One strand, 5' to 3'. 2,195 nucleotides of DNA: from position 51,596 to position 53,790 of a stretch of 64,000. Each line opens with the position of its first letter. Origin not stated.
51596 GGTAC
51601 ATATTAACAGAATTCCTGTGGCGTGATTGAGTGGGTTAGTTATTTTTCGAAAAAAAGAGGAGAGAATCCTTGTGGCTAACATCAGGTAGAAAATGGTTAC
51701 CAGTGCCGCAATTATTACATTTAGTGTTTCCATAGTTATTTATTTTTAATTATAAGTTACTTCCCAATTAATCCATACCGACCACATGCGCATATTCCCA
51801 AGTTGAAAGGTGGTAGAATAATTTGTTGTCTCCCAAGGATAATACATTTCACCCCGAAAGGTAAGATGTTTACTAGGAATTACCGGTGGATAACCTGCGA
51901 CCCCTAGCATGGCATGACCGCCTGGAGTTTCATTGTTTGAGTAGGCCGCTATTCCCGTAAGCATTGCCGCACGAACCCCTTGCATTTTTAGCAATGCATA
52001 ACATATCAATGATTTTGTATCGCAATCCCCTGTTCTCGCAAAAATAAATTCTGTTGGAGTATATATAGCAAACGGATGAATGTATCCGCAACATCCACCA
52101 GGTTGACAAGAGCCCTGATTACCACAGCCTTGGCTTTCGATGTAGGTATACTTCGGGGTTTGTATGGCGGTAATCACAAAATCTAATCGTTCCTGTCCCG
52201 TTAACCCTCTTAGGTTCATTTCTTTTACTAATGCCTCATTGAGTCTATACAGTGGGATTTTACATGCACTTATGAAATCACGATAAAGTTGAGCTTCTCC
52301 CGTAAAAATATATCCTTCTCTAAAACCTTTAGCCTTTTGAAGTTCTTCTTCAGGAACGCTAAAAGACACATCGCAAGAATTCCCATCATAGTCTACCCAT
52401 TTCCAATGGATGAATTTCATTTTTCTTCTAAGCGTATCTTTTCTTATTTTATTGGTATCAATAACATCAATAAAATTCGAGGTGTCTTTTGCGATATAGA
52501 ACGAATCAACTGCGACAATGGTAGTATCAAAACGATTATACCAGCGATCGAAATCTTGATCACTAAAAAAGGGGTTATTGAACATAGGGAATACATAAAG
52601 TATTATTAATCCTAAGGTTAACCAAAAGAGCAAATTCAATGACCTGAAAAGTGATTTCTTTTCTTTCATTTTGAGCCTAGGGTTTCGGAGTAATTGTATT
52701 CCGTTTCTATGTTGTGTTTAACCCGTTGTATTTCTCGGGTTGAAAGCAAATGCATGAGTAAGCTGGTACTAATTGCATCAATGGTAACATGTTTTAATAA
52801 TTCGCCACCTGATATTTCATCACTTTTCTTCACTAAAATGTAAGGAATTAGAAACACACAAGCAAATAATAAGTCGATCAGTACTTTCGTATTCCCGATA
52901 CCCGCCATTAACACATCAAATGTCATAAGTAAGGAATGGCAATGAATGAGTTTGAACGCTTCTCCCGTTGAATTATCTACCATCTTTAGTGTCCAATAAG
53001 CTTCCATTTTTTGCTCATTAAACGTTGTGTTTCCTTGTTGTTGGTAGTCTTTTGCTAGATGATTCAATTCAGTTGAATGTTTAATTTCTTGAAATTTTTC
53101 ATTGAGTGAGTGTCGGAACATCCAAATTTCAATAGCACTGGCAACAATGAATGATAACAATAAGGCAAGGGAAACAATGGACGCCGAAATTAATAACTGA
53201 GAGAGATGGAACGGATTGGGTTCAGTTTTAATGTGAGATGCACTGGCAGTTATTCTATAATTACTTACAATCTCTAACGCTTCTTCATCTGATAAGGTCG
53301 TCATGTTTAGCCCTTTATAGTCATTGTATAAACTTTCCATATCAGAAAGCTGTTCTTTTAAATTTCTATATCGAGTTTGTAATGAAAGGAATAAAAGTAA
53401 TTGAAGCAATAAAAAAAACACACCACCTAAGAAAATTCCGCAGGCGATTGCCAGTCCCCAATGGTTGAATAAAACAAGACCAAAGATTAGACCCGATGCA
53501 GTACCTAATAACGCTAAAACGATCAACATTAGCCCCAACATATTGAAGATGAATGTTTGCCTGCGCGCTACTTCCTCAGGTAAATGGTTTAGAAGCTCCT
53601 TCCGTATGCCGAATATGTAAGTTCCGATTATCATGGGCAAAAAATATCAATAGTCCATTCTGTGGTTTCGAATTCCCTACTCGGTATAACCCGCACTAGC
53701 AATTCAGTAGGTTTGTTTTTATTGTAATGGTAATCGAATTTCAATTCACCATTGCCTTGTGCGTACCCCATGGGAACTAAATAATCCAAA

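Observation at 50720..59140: Ten-gene, translationally coupled operon of uncharacterised membrane/envelope proteins: candidate undescribed system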

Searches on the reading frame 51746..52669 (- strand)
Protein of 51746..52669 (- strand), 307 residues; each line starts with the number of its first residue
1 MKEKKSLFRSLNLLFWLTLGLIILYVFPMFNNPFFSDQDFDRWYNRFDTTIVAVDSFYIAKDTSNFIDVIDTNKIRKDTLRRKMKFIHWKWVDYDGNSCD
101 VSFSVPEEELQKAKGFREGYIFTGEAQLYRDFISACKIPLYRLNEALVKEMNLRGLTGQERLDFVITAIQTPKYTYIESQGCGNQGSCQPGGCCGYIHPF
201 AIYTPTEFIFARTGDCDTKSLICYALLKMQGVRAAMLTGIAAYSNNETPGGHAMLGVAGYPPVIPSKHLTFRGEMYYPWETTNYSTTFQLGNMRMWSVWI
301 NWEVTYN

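Call 4: search_protein_families(library=pfam, max_evalue=0.1, proteins=[window:51746-52669:-])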
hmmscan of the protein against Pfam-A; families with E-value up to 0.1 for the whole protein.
window:51746-52669:- (307 aa): 2 families
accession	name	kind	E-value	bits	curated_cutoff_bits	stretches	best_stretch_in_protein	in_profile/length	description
PF01841.26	Transglut_core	-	0.0061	17.3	23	1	202-256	40-95/108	Transglutaminase-like superfamily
PF16996.10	Asp4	-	0.027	15.1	27.7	1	2-24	23-45/55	Accessory secretory protein Sec Asp4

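Call 5: search_protein_families(library=padloc, max_evalue=0.1, proteins=[window:51746-52669:-])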
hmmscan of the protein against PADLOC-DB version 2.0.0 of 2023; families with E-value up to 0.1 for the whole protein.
window:51746-52669:- (307 aa): 0 families

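Call 6: search_protein_families(library=ncbifam, max_evalue=0.1, proteins=[window:51746-52669:-])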
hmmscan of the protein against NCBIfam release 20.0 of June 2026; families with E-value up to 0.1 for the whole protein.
window:51746-52669:- (307 aa): 0 families

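Call 27: search_solved_structures(query=A3, max_evalue=10, show_alignments=2)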
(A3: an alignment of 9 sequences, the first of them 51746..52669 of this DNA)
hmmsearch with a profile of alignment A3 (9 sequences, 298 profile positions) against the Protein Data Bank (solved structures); distinct sequences matched with E-value up to 10: 0.

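Call 35: find_homologous_proteins(query=window:51746-52669:-, max_evalue=0.01)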
Query window:51746-52669:- (307 aa): 18 proteins with E <= 0.01 among 359 candidates.
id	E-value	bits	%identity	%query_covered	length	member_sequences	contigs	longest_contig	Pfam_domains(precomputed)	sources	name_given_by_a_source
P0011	2.6e-197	672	92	100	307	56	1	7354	-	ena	-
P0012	5.7e-184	629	86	100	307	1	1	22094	-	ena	-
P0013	2.9e-176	603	82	100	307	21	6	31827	-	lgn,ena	-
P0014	3.4e-102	360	50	100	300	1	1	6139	-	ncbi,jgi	jgi:hypothetical protein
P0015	7.6e-101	355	51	100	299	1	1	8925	-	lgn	-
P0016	3.8e-99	350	49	100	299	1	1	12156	-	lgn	-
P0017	3.9e-99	350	50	100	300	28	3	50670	-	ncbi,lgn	-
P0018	5.5e-96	339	51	99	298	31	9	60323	-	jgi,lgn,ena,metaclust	jgi:hypothetical protein|metaclust:\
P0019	2.6e-79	285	46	98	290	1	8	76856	-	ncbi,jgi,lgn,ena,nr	ncbi:MAG: hypothetical protein EBS17_03770 [Flavobacteriia bacterium]|nr:hypothetical protein [Flavo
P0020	1.2e-62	230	40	99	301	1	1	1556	-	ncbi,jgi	jgi:hypothetical protein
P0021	3.6e-58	215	37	100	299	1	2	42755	-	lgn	-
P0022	1.6e-57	213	38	96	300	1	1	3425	-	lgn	-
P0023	2.9e-54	202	34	100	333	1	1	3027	-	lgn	-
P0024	2.3e-53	199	36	100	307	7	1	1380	-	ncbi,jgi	jgi:hypothetical protein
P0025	9.1e-51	191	36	99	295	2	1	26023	-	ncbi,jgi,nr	ncbi:MAG: hypothetical protein LW688_09110 [Cryomorphaceae bacterium]|nr:hypothetical protein [Cryom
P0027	1.1e-19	89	27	99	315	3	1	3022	-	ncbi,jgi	jgi:hypothetical protein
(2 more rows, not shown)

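Call 36: find_encoding_contigs(protein=P0021, flank=10000, max_places=2)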
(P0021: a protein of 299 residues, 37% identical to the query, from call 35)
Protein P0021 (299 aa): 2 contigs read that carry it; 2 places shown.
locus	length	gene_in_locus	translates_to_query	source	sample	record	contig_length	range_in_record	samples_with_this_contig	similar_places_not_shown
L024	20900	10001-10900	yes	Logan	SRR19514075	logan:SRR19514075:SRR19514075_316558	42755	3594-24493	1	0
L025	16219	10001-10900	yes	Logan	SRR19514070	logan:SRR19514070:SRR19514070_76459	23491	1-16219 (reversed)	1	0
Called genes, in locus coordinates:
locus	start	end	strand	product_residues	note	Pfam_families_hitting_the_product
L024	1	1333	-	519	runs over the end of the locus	-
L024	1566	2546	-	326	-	PF01699:Na_Ca_ex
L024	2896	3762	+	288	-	PF09603:Fib_succ_major (weak)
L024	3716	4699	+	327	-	-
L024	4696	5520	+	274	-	-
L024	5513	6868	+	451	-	PF14362:DUF4407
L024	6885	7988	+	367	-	-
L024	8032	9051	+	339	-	-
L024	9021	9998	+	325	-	-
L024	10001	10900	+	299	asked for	-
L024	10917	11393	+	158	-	-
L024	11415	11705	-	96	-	-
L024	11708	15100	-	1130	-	PF09397:FtsK_gamma, PF01580:FtsK_SpoIIIE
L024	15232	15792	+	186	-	-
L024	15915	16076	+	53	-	-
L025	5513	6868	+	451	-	PF14362:DUF4407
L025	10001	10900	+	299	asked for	-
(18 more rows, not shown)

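Call 37: find_encoding_contigs(protein=P0025, flank=10000, max_places=2)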
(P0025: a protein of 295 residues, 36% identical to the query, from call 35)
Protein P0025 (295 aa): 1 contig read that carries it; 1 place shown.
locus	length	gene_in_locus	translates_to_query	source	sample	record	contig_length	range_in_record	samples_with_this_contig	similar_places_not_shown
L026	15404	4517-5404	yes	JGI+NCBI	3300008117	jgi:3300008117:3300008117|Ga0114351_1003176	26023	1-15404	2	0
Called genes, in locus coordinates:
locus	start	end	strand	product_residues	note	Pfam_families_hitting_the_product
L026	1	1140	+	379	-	PF14362:DUF4407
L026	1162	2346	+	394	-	PF00691:OmpA (weak)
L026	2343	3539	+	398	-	-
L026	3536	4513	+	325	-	-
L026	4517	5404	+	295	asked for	-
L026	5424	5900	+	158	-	-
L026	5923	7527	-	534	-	-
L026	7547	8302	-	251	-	PF00149:Metallophos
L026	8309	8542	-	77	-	-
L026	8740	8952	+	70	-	-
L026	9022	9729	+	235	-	PF00092:VWA, PF13519:VWA_2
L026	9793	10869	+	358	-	PF13672:PP2C_2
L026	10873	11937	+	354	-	PF26324:HopBF1_kinase (faint), PF00069:Pkinase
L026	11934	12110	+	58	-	-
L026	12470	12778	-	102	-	PF13367:PrsW-protease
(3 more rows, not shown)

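Call 38: find_encoding_contigs(protein=P0027, flank=10000, max_places=2)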
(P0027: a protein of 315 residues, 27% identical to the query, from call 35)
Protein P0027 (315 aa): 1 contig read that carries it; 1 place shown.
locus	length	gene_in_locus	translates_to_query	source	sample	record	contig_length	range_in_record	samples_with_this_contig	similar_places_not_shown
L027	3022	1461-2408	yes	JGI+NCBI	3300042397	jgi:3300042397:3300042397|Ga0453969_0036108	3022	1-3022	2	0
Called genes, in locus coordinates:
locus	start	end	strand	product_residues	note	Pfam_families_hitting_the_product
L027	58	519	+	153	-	PF00691:OmpA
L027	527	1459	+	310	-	PF14362:DUF4407 (weak)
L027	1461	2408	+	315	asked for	-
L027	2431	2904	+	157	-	PF03994:DUF350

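Call 47: predict_structure(alignment_id=A8)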
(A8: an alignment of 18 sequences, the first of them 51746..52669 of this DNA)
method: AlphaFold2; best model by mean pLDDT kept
length: 307 residues; sequences in the alignment: 18
mean_pLDDT: 74.4   pTM: 0.68
mean pLDDT of the five models: 74.4, 74.0, 72.9, 72.9, 72.5
residues with pLDDT >= 90: 100; 70-90: 98; 50-70: 53; < 50: 56
segments of 3 or more residues with pLDDT < 50: 32-36, 47-66, 68-79, 180-197
pLDDT, mean of each block of 10 residues (from residue 1): 72 93 76 49 50 32 39 41 86 88 93 88 84 92 96 93 93 70 40 45 89 87 95 88 60 86 81 87 64 67 81
secondary structure, 60 per line:
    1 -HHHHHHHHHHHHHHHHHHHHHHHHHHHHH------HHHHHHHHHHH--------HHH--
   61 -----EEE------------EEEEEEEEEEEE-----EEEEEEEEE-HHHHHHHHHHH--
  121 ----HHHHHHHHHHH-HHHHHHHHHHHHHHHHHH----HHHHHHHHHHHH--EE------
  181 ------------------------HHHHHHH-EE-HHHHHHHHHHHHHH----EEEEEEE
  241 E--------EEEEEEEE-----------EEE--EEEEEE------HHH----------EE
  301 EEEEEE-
elements in order: H2-30 H37-47 E66-68 E81-92 E98-106 H108-118 H125-135 H137-154 H159-170 H205-211 H216-229 E234-241 E250-257 E269-271 E274-279 E299-306
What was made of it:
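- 51746..52669 (-): g8: N-in anchored, Cys-rich (periplasmic by inference) transglutaminase-like Cys-His enzyme (core at about 51821-52066). AF2 model: pLDDT 74, pTM 0.68 (call 47).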

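Call 51: fold_search(model_id=the predicted structure, library=pdb)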
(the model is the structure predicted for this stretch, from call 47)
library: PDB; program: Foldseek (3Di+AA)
matches with E <= 10: 491; with E <= 0.001: 0
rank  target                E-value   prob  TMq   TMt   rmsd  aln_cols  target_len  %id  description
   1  3isr_A                1.9e-03  0.95  0.27  0.29  19.6       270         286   13  The Crystal Structure of a Putative Cysteine Protease from Cytophaga hutchinsonii to 1.9A (released 2009-09-08)
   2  3isr_C                3.5e-03  0.91  0.27  0.29  19.9       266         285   14  The Crystal Structure of a Putative Cysteine Protease from Cytophaga hutchinsonii to 1.9A (released 2009-09-08)
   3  3isr_B                4.9e-03  0.85  0.27  0.29  18.4       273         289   12  The Crystal Structure of a Putative Cysteine Protease from Cytophaga hutchinsonii to 1.9A (released 2009-09-08)
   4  8z4f_A                5.6e-03  0.96  0.29  0.30  16.2       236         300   12  Pseudomurein Endoisopeptidases PeiP (released 2024-10-30)
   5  8z4f_B                7.5e-03  0.87  0.27  0.36  16.3       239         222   12  Pseudomurein Endoisopeptidases PeiP (released 2024-10-30)
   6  9crn                  1.0e-02  0.51  0.18  0.15  16.9       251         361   10  Crystal structure of Streptococcus pyogenes TglA (released 2024-08-14)
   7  3kd4_A                1.3e-02  0.85  0.26  0.17  21.1       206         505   10  CRYSTAL STRUCTURE OF A PUTATIVE PROTEASE (BDI_1141) FROM PARABACTEROIDES DISTASONIS ATCC 8503 AT 2.00 A RESOLUTION (released 2009-11-24)
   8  9z4x_A                2.6e-02  0.75  0.23  0.16  17.9       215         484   15  MENIN IN COMPLEX WITH JNJ-75276617 (Bleximenib) (released 2025-11-26)
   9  4xz7_B                3.5e-02  0.89  0.29  0.23  10.7       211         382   11  Crystal structure of a TGase (released 2015-06-24)
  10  8ig0_B                4.7e-02  0.57  0.22  0.15  17.7       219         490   15  Crystal structure of menin in complex with DS-1594b (released 2023-03-22)
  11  8rmx_A                5.0e-02  0.41  0.25  0.18  16.4       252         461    8  Transglutaminase 3 in complex with DH patient-derived Fab DH63-A02 (released 2025-03-12)
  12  4dmo_A                5.3e-02  0.91  0.19  0.23   4.3        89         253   16  Crystal structure of the (BACCR)NAT3 arylamine N-acetyltransferase from Bacillus cereus reveals a unique Cys-His-Glu c (released 2013-06-26)
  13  8ig0_A                6.7e-02  0.51  0.24  0.16  17.6       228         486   13  Crystal structure of menin in complex with DS-1594b (released 2023-03-22)
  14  2f4o_A                7.1e-02  0.30  0.19  0.20  11.8       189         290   15  The Mouse PNGase-HR23 Complex Reveals a Complete Remodulation of the Protein-Protein Interface Compared to its Yeast O (released 2006-03-07)
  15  3u88_A                7.5e-02  0.30  0.19  0.13  19.8       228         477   11  Crystal structure of human menin in complex with MLL1 and LEDGF (released 2012-02-15)
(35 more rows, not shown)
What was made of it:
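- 51746..52669 (-): Foldseek: 3ISR, PeiP pseudomurein endoisopeptidase, TglA, TGases, PNGase, NAT and vasohibin, all with E >= 1.9e-3 (call 51).
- On Transglutaminase-like cysteine peptidase/transferase superfamily (g2, g8): The Foldseek hit list is uniformly of this superfamily, but the best E is 1.9e-3 and TM-scores are about 0.3 (call 51).
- Here g8 is a periplasmic Cys-His enzyme whose structural neighbours include the pseudomurein endoisopeptidase PeiP (call 51). It has transglutaminase-like enzymes whose structural relatives include a wall endoisopeptidase (call 51).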

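Call 96: search_protein_representatives(alignment_id=A8)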
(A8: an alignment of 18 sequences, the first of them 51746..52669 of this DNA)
Query: 18 sequences, 295 profile positions. Proteins with E-value up to 0.001 (for the whole library): 1160; up to 1e-10: 630; up to 1e-30: 240. The best 150 are listed.
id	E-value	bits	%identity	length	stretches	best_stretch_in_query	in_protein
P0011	9.6e-126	435.2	-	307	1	1-295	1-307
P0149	7.9e-118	409.2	-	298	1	1-295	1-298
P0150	1.1e-117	408.8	-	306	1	1-295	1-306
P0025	9.4e-117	405.7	-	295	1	4-295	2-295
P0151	1.2e-110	385.7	-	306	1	1-295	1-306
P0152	1.2e-104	365.9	-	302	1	3-295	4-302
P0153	2.3e-96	338.8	-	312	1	1-295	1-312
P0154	5.1e-86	304.8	-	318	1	6-295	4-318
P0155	1.8e-80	286.6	-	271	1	45-295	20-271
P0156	3.6e-78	279.1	-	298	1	3-295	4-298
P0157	4.7e-76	272.1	-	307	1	1-294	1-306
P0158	2.9e-71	256.4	-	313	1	1-294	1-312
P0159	3.3e-71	256.2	-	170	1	131-294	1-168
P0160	4.1e-69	249.3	-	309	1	1-293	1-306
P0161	1.3e-65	237.9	-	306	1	12-286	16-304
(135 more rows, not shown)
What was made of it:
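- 51746..52669 (-): The family has 1,160 representative clusters (call 96).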

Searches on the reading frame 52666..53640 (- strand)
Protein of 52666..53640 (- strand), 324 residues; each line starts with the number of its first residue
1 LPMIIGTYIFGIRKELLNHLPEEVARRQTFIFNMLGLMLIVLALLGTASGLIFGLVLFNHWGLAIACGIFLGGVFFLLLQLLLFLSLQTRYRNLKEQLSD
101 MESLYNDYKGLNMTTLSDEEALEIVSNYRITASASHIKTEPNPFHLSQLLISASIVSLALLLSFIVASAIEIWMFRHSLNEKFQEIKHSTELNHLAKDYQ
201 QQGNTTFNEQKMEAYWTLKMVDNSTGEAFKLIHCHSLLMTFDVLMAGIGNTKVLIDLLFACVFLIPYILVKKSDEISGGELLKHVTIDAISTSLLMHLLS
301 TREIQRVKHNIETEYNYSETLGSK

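Call 4: search_protein_families(library=pfam, max_evalue=0.1, proteins=[window:52666-53640:-])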
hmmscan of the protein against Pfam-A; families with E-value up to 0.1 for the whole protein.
window:52666-53640:- (324 aa): 3 families
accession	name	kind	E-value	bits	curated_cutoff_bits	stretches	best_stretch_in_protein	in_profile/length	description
PF14362.11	DUF4407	-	0.00032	20.5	31.3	1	156-202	86-131/297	Domain of unknown function (DUF4407)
PF10277.15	Frag1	-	0.043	13.8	30.3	0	16-97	75-152/220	Frag1/DRAM/Sfk1 family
PF16492.10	Cadherin_C_2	-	0.065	14.4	31.5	0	149-191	6-50/85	Cadherin cytoplasmic C-terminal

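Call 5: search_protein_families(library=padloc, max_evalue=0.1, proteins=[window:52666-53640:-])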
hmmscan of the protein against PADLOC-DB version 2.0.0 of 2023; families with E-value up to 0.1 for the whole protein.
window:52666-53640:- (324 aa): 0 families

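Call 6: search_protein_families(library=ncbifam, max_evalue=0.1, proteins=[window:52666-53640:-])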
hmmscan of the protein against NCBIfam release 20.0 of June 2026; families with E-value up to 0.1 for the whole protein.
window:52666-53640:- (324 aa): 2 families
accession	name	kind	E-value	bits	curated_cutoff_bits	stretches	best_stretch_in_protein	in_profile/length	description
NF033634.1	SLATT_1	domain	0.002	18.1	41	1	25-122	17-110/132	SLATT domain-containing protein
TIGR04402.2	mob_CxxC_CxxC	subfamily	0.019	15.2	70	0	39-124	29-119/180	mobilome CxxCx(11)CxxC protein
